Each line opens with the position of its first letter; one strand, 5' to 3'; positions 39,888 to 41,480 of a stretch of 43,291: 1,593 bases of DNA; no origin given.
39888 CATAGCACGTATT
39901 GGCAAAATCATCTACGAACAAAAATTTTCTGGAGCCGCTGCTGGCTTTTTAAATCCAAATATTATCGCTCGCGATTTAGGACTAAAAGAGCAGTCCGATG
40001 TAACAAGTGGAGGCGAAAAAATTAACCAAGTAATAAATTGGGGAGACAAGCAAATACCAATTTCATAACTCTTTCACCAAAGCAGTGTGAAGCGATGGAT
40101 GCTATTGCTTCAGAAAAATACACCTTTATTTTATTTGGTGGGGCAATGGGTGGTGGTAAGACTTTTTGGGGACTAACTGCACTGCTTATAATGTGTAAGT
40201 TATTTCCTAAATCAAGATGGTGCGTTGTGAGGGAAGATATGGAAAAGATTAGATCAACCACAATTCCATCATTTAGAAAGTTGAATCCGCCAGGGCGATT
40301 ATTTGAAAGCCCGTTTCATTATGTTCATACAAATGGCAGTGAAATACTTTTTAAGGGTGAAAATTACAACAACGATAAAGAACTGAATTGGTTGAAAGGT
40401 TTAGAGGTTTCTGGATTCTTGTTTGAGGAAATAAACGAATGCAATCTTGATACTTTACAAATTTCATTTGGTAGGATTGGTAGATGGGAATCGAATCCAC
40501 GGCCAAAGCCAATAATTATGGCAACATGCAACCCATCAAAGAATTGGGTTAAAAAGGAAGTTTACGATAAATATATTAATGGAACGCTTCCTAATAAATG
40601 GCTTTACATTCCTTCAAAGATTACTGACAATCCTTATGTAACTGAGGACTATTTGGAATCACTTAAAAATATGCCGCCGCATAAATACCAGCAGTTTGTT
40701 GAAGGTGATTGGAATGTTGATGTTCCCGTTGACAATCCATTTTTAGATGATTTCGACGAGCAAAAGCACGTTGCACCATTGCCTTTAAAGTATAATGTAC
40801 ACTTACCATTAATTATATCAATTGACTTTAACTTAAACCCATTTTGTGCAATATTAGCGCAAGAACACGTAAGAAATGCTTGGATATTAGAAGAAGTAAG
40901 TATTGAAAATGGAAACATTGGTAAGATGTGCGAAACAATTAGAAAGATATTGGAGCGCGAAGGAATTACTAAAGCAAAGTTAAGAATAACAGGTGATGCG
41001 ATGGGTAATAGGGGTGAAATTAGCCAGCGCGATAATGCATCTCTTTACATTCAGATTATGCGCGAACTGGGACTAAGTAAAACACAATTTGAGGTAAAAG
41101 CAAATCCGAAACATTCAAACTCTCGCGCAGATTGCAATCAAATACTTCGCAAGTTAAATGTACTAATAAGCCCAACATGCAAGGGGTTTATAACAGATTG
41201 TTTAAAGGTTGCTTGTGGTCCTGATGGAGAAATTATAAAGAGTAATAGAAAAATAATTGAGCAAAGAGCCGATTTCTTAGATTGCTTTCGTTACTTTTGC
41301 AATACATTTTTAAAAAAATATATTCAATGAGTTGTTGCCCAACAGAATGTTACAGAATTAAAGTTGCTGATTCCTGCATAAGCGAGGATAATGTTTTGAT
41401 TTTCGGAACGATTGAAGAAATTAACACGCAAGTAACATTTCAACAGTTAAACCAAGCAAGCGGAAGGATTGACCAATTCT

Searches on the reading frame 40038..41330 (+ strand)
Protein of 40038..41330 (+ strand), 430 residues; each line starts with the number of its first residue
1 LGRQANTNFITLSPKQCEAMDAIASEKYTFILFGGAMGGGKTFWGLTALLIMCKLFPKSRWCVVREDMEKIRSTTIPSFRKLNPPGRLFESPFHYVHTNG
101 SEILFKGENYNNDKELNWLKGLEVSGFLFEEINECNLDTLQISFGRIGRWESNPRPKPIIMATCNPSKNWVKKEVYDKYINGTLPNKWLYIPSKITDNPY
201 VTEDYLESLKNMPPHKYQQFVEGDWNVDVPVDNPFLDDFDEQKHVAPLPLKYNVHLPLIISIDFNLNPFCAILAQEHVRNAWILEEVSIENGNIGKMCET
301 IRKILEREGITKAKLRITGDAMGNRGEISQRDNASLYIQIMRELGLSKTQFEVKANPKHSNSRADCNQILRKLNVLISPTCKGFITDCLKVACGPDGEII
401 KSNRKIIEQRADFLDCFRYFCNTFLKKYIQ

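Call 17: search_protein_families(library=pfam, proteins=[window:40038-41330:+], max_evalue=0.001)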
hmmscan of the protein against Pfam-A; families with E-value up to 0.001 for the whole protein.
window:40038-41330:+ (430 aa): 1 family
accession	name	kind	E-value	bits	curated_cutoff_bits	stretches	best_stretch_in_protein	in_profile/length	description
PF04466.19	Terminase_3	-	8.4e-09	35.7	23.2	1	29-222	4-199/201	Phage terminase large subunit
